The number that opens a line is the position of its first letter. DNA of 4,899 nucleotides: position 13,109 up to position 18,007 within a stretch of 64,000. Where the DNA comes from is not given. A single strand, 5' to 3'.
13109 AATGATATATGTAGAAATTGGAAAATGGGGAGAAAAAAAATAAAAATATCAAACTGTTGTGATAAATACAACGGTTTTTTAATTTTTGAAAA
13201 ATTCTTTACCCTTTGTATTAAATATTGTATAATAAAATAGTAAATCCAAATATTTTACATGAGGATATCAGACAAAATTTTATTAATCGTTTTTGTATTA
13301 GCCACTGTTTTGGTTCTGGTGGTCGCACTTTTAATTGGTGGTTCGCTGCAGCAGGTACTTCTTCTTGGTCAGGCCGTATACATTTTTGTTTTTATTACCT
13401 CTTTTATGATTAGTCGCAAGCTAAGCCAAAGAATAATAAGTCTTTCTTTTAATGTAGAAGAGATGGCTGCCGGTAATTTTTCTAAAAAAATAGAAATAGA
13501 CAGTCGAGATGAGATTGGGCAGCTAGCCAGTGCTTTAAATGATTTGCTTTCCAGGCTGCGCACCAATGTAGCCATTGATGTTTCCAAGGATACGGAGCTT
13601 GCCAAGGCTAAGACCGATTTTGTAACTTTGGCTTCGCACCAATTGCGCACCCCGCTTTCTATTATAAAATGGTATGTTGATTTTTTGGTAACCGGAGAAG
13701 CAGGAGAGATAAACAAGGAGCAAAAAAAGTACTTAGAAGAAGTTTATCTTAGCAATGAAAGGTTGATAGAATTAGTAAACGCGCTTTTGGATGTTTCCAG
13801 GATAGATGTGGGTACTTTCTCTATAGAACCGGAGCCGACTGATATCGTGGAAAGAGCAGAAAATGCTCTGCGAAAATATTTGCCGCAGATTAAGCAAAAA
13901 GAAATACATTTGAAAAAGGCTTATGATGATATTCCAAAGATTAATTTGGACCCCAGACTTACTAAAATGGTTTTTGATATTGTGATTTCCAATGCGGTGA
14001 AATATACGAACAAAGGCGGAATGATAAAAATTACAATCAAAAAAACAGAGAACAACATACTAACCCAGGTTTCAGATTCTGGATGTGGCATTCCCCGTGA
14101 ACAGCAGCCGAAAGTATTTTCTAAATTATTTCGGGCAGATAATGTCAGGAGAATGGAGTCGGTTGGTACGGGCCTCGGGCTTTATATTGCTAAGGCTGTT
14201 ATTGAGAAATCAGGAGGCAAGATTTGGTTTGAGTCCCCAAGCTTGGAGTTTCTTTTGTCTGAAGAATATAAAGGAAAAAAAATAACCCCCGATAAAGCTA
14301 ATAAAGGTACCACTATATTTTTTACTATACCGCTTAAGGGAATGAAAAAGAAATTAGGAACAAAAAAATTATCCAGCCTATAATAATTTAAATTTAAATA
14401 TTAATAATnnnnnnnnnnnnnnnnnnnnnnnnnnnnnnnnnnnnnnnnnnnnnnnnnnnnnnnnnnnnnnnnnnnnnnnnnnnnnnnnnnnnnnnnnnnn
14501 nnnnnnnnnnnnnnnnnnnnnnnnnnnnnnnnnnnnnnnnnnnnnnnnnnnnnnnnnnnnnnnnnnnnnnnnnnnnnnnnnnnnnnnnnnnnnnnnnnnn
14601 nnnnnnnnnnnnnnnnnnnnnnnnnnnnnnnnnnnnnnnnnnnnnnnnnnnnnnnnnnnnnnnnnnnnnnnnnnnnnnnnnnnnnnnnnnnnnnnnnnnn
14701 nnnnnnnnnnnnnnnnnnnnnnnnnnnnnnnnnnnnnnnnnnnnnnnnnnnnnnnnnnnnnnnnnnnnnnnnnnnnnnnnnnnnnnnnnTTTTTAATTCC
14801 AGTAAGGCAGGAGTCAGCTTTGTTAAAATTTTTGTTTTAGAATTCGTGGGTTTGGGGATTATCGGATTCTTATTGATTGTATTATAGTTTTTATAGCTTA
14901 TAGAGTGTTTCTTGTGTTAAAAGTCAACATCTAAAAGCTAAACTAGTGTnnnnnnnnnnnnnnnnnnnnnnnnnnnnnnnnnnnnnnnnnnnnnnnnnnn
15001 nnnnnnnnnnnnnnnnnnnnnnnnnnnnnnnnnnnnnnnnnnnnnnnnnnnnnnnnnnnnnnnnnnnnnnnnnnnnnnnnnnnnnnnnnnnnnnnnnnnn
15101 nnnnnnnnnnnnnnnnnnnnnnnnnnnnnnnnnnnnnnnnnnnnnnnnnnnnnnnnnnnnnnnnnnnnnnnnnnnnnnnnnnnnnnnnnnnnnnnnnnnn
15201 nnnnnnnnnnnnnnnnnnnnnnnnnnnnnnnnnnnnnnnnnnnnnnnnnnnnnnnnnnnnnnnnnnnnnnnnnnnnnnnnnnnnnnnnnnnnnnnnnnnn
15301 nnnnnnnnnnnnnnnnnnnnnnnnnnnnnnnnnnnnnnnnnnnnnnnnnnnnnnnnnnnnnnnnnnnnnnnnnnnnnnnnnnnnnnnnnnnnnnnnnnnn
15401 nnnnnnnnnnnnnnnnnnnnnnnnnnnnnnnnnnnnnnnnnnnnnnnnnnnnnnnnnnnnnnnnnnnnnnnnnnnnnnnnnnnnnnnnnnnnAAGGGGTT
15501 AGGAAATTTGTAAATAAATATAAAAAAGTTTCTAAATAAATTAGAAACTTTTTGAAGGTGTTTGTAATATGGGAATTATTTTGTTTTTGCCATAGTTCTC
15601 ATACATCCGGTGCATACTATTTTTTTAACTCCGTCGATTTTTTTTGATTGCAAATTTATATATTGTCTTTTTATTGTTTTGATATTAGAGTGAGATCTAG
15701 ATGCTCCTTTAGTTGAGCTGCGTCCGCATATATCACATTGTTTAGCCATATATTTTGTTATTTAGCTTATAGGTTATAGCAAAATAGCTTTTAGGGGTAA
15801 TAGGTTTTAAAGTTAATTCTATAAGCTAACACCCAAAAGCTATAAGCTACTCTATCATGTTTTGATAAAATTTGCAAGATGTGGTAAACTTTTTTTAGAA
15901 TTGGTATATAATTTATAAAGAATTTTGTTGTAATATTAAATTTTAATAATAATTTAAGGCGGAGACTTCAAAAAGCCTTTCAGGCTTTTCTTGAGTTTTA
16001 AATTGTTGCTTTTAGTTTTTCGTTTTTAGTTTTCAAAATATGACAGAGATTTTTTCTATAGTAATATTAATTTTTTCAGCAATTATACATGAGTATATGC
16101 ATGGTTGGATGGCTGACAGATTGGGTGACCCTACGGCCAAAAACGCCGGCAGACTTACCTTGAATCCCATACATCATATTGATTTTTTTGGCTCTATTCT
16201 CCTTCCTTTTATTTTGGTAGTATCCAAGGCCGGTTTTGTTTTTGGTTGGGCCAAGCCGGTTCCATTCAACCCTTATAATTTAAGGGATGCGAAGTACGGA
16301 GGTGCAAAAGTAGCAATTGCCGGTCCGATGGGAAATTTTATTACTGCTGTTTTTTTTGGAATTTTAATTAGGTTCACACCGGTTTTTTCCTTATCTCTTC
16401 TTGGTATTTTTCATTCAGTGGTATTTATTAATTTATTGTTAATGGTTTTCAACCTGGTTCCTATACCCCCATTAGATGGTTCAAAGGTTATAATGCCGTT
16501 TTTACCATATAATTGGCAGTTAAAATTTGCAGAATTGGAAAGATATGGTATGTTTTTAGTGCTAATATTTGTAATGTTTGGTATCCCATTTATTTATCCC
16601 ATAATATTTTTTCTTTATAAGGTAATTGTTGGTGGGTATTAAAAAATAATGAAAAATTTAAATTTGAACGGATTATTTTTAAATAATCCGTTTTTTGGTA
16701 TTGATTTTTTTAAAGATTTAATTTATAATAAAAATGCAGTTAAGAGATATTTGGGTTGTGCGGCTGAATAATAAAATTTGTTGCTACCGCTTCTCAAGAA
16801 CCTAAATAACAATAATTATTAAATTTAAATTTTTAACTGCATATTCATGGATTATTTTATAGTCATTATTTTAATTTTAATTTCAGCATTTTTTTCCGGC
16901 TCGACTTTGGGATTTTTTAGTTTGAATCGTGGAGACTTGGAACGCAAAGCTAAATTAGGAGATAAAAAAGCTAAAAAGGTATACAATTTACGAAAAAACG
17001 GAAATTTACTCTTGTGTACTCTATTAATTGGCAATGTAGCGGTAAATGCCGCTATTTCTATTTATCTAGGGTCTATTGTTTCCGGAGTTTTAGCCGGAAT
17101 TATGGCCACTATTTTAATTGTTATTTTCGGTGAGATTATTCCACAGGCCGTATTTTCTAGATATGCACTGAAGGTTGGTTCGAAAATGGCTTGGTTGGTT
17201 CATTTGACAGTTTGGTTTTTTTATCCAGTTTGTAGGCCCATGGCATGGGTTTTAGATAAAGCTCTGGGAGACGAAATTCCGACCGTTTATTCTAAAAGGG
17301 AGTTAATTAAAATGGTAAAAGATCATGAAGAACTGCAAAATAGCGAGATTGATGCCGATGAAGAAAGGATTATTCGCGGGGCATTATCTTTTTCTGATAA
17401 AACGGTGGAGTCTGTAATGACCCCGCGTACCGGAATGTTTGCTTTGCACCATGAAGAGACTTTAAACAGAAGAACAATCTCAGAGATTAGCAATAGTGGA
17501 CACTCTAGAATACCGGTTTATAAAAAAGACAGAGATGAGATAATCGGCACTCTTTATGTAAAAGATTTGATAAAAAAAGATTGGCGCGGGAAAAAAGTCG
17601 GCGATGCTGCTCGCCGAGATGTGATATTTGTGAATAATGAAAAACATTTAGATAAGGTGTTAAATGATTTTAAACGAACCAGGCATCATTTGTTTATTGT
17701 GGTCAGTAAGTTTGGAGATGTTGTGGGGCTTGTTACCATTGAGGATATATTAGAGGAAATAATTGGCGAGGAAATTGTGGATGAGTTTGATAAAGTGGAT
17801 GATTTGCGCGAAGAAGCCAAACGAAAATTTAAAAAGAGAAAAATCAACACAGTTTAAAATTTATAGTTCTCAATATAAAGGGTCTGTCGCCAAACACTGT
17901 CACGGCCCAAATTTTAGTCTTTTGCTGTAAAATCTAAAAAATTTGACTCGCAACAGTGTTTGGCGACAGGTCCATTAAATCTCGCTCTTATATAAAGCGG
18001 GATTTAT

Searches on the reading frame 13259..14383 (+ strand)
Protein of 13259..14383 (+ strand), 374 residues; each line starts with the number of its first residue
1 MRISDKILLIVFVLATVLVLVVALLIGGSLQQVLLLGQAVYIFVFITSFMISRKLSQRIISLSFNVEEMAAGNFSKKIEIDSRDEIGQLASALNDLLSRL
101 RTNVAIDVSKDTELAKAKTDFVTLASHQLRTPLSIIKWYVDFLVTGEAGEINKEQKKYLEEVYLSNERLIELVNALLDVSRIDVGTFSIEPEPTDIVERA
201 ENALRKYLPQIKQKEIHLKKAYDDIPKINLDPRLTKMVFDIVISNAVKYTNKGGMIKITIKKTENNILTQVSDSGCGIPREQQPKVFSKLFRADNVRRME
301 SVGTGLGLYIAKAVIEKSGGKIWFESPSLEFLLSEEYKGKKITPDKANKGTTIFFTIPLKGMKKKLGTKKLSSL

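Call 10: search_protein_families(library=pfam, proteins=[window:13259-14383:+], max_evalue=0.01)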
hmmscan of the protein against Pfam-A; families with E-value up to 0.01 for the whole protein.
window:13259-14383:+ (374 aa): 3 families
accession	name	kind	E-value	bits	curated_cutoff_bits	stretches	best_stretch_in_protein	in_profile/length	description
PF02518.31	HATPase_c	-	1.4e-23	83.8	26.4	1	232-360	3-110/111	Histidine kinase-, DNA gyrase B-, and HSP90-like ATPase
PF00512.31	HisKA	-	3.7e-14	53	26.9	1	117-183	1-64/66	His Kinase A (phospho-acceptor) domain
PF00672.30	HAMP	-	2e-10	41.3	25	1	51-101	2-52/53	HAMP domain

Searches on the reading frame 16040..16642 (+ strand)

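Call 10: search_protein_families(library=pfam, proteins=[window:16040-16642:+], max_evalue=0.01)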
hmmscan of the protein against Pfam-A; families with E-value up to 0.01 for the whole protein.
window:16040-16642:+ (200 aa): 1 family
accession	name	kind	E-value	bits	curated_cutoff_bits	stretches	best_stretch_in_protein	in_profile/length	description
PF02163.28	Peptidase_M50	-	2.6e-10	40.5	27.2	2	120-179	159-219/221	Peptidase family M50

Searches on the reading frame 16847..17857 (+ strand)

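Call 10: search_protein_families(library=pfam, proteins=[window:16847-17857:+], max_evalue=0.01)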
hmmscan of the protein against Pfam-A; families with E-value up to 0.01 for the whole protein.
window:16847-17857:+ (336 aa): 2 families
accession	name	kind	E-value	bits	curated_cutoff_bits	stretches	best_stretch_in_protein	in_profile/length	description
PF01595.25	CNNM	-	1.5e-42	145.7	28.4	1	4-163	1-174/181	Cyclin M transmembrane N-terminal domain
PF00571.33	CBS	-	2.1e-13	50.8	24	2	251-306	1-56/57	CBS domain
